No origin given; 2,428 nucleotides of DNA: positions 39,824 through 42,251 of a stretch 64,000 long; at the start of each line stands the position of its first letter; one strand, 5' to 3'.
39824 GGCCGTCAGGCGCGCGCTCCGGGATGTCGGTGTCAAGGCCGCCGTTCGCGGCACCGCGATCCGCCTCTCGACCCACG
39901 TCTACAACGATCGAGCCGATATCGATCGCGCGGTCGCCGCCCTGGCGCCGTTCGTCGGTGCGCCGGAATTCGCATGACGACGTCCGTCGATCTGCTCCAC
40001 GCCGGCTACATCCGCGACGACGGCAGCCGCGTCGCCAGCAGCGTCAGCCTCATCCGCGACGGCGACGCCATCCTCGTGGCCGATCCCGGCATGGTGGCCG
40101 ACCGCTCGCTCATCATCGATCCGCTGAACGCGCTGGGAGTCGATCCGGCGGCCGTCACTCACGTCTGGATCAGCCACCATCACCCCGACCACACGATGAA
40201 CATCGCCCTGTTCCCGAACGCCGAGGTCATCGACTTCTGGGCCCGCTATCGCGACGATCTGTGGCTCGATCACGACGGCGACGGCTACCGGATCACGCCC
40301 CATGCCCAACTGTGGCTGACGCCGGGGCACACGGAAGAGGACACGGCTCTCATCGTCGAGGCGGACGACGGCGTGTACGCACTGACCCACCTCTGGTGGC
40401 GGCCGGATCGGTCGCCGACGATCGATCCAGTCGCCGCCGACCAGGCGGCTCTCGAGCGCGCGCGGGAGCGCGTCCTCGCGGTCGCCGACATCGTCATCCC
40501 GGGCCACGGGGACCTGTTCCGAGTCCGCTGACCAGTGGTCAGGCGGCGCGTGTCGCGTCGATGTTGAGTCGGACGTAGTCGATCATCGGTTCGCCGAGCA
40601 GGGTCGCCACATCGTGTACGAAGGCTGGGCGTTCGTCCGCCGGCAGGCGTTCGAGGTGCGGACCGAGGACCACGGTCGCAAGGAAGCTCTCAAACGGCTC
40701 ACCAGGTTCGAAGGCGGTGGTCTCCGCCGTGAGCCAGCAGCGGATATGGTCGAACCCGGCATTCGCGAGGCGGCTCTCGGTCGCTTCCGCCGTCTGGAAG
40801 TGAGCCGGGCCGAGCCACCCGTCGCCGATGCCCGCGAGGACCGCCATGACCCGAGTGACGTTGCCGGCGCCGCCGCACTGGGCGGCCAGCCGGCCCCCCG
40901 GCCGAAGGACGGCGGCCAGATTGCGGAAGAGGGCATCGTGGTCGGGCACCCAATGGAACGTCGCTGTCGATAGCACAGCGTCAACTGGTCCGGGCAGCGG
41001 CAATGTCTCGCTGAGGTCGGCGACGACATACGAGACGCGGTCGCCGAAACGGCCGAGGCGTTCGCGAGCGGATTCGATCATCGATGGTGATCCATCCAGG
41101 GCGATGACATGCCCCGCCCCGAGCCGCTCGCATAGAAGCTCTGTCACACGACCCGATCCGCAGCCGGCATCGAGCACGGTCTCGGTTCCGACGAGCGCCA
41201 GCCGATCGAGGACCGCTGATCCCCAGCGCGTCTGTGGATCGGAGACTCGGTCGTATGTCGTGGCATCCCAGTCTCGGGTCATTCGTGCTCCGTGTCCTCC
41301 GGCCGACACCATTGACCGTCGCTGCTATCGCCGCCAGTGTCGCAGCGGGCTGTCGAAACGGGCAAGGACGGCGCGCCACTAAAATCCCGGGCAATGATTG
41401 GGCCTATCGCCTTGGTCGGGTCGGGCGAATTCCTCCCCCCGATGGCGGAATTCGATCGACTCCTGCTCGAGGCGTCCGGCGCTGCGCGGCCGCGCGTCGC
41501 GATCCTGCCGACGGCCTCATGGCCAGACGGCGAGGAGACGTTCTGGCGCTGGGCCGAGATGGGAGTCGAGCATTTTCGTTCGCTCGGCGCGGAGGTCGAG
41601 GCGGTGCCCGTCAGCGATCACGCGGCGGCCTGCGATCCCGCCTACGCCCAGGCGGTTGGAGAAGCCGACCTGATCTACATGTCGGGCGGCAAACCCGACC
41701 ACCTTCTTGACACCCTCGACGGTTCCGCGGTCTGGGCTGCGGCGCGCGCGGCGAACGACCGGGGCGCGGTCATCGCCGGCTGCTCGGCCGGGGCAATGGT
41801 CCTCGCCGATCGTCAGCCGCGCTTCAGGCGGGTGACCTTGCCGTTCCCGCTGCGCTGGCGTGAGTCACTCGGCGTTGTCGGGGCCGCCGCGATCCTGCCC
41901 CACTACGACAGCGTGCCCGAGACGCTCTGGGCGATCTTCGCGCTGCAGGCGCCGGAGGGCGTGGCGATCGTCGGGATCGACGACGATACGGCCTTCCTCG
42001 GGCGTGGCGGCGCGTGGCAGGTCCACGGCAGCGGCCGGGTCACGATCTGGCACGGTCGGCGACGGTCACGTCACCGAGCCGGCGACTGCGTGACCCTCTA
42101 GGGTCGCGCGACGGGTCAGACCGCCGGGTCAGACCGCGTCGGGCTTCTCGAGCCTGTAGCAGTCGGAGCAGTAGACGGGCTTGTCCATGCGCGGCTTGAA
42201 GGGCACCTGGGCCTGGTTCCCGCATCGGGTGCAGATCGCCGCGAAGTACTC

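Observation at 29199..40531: Compact selenium-utilisation island: selD, selC, selA-selB-mobA and accessory genes next to the Sec-FDH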

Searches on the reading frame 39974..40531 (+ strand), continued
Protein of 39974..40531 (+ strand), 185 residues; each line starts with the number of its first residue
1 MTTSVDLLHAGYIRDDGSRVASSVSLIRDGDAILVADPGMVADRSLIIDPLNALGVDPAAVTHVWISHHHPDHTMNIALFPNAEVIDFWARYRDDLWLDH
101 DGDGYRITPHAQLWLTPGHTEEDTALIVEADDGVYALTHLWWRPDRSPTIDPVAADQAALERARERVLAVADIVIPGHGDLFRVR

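Call 32: find_encoding_contigs(protein=P0236, flank=8000, max_places=4)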
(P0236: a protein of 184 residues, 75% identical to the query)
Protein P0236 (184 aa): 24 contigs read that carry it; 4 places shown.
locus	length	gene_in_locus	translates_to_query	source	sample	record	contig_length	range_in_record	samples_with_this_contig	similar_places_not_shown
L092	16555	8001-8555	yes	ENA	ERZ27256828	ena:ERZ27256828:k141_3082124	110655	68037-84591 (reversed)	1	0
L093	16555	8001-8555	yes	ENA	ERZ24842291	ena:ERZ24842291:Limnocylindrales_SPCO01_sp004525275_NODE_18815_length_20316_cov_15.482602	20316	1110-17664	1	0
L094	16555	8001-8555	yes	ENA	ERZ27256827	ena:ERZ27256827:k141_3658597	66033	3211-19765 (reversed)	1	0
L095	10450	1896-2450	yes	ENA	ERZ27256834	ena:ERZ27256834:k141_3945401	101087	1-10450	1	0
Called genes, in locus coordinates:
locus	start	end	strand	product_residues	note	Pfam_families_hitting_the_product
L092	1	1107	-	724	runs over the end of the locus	PF04020:Phage_holin_4_2 (weak), PF03109:ABC1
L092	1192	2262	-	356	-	PF00586:AIRS, PF02769:AIRS_C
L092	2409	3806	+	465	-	PF03841:SelA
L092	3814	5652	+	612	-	PF00009:GTP_EFTU, PF01926:MMR_HSR1 (weak), PF09107:WHD_3rd_SelB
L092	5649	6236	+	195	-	PF12804:NTP_transf_3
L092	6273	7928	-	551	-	PF07969:Amidohydro_3, PF01979:Amidohydro_1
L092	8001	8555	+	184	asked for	PF00753:Lactamase_B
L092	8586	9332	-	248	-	PF05175:MTS, PF13489:Methyltransf_23, PF13847:Methyltransf_31, PF08241:Methyltransf_11, PF08242:Methyltransf_12, PF13649:Methyltransf_25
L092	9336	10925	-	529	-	PF07690:MFS_1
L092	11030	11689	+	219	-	PF03575:Peptidase_S51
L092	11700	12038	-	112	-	PF13451:zf_Tbcl, PF23477:zf_Tbcl_2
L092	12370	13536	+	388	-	PF00149:Metallophos, PF12850:Metallophos_2 (weak)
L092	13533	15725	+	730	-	PF02463:SMC_N (weak), PF13175:AAA_15 (weak), PF13476:AAA_23, PF13514:AAA_27 (weak)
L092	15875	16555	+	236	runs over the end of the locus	PF00892:EamA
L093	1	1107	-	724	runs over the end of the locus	PF04020:Phage_holin_4_2 (weak), PF03109:ABC1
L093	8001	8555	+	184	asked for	PF00753:Lactamase_B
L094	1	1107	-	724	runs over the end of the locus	PF04020:Phage_holin_4_2 (weak), PF03109:ABC1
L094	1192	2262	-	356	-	PF00586:AIRS, PF02769:AIRS_C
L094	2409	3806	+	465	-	PF03841:SelA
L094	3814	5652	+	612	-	PF00009:GTP_EFTU, PF01926:MMR_HSR1 (weak), PF09107:WHD_3rd_SelB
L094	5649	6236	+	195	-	PF12804:NTP_transf_3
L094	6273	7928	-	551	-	PF07969:Amidohydro_3, PF01979:Amidohydro_1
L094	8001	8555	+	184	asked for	PF00753:Lactamase_B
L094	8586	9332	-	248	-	PF05175:MTS, PF13489:Methyltransf_23, PF13847:Methyltransf_31, PF08241:Methyltransf_11, PF08242:Methyltransf_12, PF13649:Methyltransf_25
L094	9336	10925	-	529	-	PF07690:MFS_1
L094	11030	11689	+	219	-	PF03575:Peptidase_S51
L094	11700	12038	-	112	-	PF13451:zf_Tbcl, PF23477:zf_Tbcl_2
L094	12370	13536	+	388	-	PF00149:Metallophos, PF12850:Metallophos_2 (weak)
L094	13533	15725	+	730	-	PF02463:SMC_N (weak), PF13175:AAA_15 (weak), PF13476:AAA_23, PF13514:AAA_27 (weak)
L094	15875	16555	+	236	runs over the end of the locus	PF00892:EamA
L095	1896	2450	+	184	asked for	PF00753:Lactamase_B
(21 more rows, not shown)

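Call 53: find_related_loci(query=A3, collection=metagenome_contigs, flank=10000)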
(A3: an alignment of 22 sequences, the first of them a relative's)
Query A3 (185 aa) in metagenome_contigs; peptide patterns used: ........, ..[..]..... (x = any residue, [..] = any of these).
600 stretches matched a pattern (row limit reached: there are more); 571 encode a relative of the query (tblastn E <= 1e-3); the best 80 are kept; 80 distinct loci.
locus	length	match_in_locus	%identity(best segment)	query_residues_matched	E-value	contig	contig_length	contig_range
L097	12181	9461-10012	77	1-185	2e-95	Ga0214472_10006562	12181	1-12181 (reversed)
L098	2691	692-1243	76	1-185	6e-95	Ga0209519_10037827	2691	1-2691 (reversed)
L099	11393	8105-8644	77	3-185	3e-92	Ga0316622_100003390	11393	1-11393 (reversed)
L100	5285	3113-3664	74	1-185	3e-91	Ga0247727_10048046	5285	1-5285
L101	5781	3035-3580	75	3-185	2e-91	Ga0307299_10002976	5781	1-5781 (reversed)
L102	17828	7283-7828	76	3-185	5e-91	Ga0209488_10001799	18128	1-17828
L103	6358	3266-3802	76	4-185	1e-90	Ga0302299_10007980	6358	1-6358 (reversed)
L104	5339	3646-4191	74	3-185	3e-90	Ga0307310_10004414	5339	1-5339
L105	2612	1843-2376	75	5-185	2e-92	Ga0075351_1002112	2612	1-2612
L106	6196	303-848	74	3-185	5e-90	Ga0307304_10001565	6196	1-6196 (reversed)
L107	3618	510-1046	75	3-184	3e-90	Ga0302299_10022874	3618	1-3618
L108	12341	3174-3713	74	3-185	4e-89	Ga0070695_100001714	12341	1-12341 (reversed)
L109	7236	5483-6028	71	4-185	7e-89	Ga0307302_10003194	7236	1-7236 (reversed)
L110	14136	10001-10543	73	3-184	1e-88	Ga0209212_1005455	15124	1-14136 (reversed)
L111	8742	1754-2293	75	3-185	2e-88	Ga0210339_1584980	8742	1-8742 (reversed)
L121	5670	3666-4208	72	1-184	2e-86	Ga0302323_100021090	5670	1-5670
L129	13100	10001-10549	73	2-185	4e-85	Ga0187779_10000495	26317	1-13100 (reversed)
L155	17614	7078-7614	70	4-185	5e-81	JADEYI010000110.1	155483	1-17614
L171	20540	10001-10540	55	1-183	4e-59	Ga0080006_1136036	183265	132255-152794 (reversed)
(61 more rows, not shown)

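Call 56: search_protein_families(library=pfam, proteins=[L129:8907-9989:+, L129:7055-8170:+, L129:5568-6671:+, L155:6159-7052:+, L155:3382-4887:-, L155:8497-9183:-, L110:7217-9757:-, L110:11005-11631:-, L171:8667-9446:-, L171:10614-12215:-], max_evalue=0.0001)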
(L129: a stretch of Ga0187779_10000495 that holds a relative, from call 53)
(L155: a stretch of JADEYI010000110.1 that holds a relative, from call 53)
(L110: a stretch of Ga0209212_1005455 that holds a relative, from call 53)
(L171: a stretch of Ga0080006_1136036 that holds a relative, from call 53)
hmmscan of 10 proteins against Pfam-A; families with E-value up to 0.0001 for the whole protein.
L129:8907-9989:+ (360 aa): 3 families
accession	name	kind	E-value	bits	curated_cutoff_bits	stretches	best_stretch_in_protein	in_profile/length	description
PF01070.24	FMN_dh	-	1.3e-125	419.5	24.9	1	28-359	1-348/350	FMN-dependent dehydrogenase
PF00478.31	IMPDH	-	2.9e-05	23.7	25.6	0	284-314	207-237/345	IMP dehydrogenase / GMP reductase domain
PF01645.23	Glu_synthase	-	3.9e-05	23.4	20.4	1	279-320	270-311/369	Conserved region in glutamate synthase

L129:7055-8170:+ (371 aa): 1 family
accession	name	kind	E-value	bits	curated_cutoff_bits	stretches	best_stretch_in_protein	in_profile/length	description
PF12867.12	DinB_2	-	7.6e-12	46.2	24.8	1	240-358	19-127/128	DinB superfamily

L129:5568-6671:+ (367 aa): 1 family
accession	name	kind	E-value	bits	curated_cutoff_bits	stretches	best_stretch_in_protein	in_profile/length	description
PF00296.26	Bac_luciferase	-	7.4e-57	193.5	27.9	1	79-297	15-228/314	Luciferase-like monooxygenase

L155:6159-7052:+ (297 aa): 0 families

L155:3382-4887:- (501 aa): 2 families
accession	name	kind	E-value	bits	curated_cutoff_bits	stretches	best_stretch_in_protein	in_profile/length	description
PF02397.22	Bac_transf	-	4.1e-68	228.9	27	1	308-496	1-178/179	Bacterial sugar transferase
PF13727.12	CoA_binding_3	-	8.1e-18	65.5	25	1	98-270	2-173/175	CoA-binding domain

L155:8497-9183:- (228 aa): 1 family
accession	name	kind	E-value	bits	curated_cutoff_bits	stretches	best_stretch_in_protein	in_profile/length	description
PF06271.18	RDD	-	3.1e-19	70.1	24.1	1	50-217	1-137/137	RDD family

L110:7217-9757:- (846 aa): 1 family
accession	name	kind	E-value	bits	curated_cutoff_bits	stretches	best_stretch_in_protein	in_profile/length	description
PF03063.25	Prismane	-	1.6e-183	611.5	27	1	252-809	1-513/513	Prismane/CO dehydrogenase family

L110:11005-11631:- (208 aa): 1 family
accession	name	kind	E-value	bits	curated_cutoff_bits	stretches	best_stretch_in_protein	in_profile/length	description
PF01810.24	LysE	-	6.7e-18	65.3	25.6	1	17-204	4-192/193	LysE type translocator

L171:8667-9446:- (259 aa): 5 families
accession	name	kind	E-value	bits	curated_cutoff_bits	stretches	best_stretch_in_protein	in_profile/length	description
PF13561.12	adh_short_C2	-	2.1e-44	152.3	27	1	12-255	1-234/236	Enoyl-(Acyl carrier protein) reductase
PF00106.31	adh_short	-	1.7e-40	139.1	26.6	1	6-188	1-182/195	short chain dehydrogenase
PF08659.16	KR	-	1.2e-12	48.5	22.6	1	7-162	2-156/180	KR domain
PF01370.27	Epimerase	-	1.6e-06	28.2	20.9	1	8-160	1-147/240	NAD dependent epimerase/dehydratase family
PF02719.21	Polysacc_synt_2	-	7.2e-05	22.5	20.2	0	8-128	1-118/293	Polysaccharide biosynthesis protein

L171:10614-12215:- (533 aa): 1 family
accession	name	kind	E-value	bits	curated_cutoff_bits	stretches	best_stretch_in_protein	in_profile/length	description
PF00266.25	Aminotran_5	-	6.7e-41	140.9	21.5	1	184-522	34-370/371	Aminotransferase class-V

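Call 72: search_protein_families(library=pfam, proteins=[L121:25-2523:+, L121:2614-3369:+, L121:2469-3230:+, L121:1783-3189:-], max_evalue=0.001)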
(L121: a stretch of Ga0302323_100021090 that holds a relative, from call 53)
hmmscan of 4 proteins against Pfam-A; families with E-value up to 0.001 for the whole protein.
L121:25-2523:+ (832 aa): 0 families

L121:2614-3369:+ (251 aa): 0 families

L121:2469-3230:+ (253 aa): 0 families

L121:1783-3189:- (468 aa): 0 families

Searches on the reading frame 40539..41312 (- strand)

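Call 8: search_protein_families(library=ncbifam, proteins=[window:40539-41312:-], max_evalue=0.001)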
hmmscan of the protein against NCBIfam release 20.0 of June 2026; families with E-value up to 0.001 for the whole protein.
window:40539-41312:- (257 aa): 38 families (the best 25 are shown)
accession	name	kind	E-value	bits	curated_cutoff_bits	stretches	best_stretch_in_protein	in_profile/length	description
NF002463.0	PRK01683.1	equivalog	3.5e-25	89.1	297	1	13-147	2-131/258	trans-aconitate 2-methyltransferase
NF010703.0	PRK14103.1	equivalog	2.6e-23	82.7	320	1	15-151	2-131/256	trans-aconitate 2-methyltransferase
TIGR02072.1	BioC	equivalog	5.3e-22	78.8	184.95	1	17-192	6-176/244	malonyl-ACP O-methyltransferase BioC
TIGR04188.1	methyltr_grsp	subfamily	5.6e-14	52.3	380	1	34-172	99-234/363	ATP-grasp peptide maturase system methyltransferase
NF007610.0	PRK10258.1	equivalog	7.5e-14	51.7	342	1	17-145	17-139/251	malonyl-ACP O-methyltransferase BioC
NF045667.1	MTase_DVU1556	equivalog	1.7e-12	47.3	155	1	35-144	15-119/213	DVU_1556 family methyltransferase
NF047649.1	MTase_UXPK_star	exception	6.4e-12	45.1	460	1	42-142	77-179/283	methyltransferase/UXPK-star double selenoprotein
NF041537.1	ArsM_AhpD_UU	exception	7e-12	44.8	510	1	42-142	76-178/345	arsenite methyltransferase/AhpD domain selenoprotein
NF008823.0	PRK11873.1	subfamily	1.1e-11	44.7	263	1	43-143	78-180/272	arsenite methyltransferase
NF043040.1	corrin_prot_MT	hypoth_equivalog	2.3e-11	43.6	180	1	43-143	42-146/216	corrinoid protein-associated methyltransferase CpaM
NF041820.1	daptide_MTase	equivalog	7.3e-11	42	175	1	16-145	11-143/243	daptide-type RiPP biosynthesis methyltransferase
TIGR02021.1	BchM-ChlM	equivalog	7.9e-10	38.5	158.9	1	34-133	44-144/218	magnesium protoporphyrin IX methyltransferase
NF001244.0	PRK00216.1-5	equivalog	2.7e-09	36.7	216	1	27-143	33-152/236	bifunctional demethylmenaquinone methyltransferase/2-methoxy-6-polyprenyl-1,4-benzoquinol methylase UbiE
TIGR01934.1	MenG_MenH_UbiE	subfamily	6.1e-09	35.5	158.35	1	27-143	24-140/223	ubiquinone/menaquinone biosynthesis methyltransferase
NF001453.0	PRK00312.1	equivalog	8.8e-09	35.2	188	1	33-149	71-179/217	protein-L-isoaspartate(D-aspartate) O-methyltransferase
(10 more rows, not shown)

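Call 9: search_protein_families(library=pfam, proteins=[window:40539-41312:-], max_evalue=0.001)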
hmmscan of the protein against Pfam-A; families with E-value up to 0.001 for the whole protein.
window:40539-41312:- (257 aa): 11 families
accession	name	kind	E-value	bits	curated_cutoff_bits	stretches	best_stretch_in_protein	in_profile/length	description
PF13649.12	Methyltransf_25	-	1.4e-24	87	27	1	46-140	1-97/97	Methyltransferase domain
PF08241.18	Methyltransf_11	-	1.4e-22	80.6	21.2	1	47-143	1-94/95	Methyltransferase domain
PF08242.18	Methyltransf_12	-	8.1e-19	68.6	30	1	47-142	1-98/98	Methyltransferase domain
PF13847.12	Methyltransf_31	-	5.1e-16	59.1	27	1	44-145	5-110/145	Methyltransferase domain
PF13489.12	Methyltransf_23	-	1.2e-13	51.5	27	1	36-143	14-115/164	Methyltransferase domain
PF01135.25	PCMT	-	6.6e-08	33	20.3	1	32-146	63-173/210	Protein-L-isoaspartate(D-aspartate) O-methyltransferase (PCMT)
PF01209.24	Ubie_methyltran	-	1.1e-07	31.9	20.1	1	29-143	34-150/233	ubiE/COQ5 methyltransferase family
PF02353.26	CMAS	-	4e-06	26.8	27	1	27-147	47-167/273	Mycolic acid cyclopropane synthetase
PF05175.20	MTS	-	1.9e-05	24.8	23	1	37-142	26-136/170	Methyltransferase small domain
PF06325.19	PrmA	-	0.00024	21.2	22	1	34-86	154-204/296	Ribosomal protein L11 methyltransferase (PrmA)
PF01728.25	FtsJ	-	0.00026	21.4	24.1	1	41-85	20-66/181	FtsJ-like methyltransferase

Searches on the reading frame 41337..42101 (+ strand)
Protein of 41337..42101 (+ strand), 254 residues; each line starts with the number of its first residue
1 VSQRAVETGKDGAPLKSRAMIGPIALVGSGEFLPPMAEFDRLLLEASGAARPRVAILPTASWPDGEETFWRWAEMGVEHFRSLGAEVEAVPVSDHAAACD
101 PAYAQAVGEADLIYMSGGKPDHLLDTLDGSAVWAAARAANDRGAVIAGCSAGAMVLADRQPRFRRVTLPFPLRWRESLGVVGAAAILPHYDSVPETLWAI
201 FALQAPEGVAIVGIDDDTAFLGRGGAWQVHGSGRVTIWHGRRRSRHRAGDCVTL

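Call 51: search_protein_families(library=pfam, proteins=[window:41337-42101:+], max_evalue=0.0001)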
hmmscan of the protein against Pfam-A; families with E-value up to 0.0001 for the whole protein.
window:41337-42101:+ (254 aa): 1 family
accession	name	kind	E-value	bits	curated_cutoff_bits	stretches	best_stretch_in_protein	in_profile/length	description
PF03575.23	Peptidase_S51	-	5.8e-16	59.2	23.9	1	26-225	3-201/206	Peptidase family S51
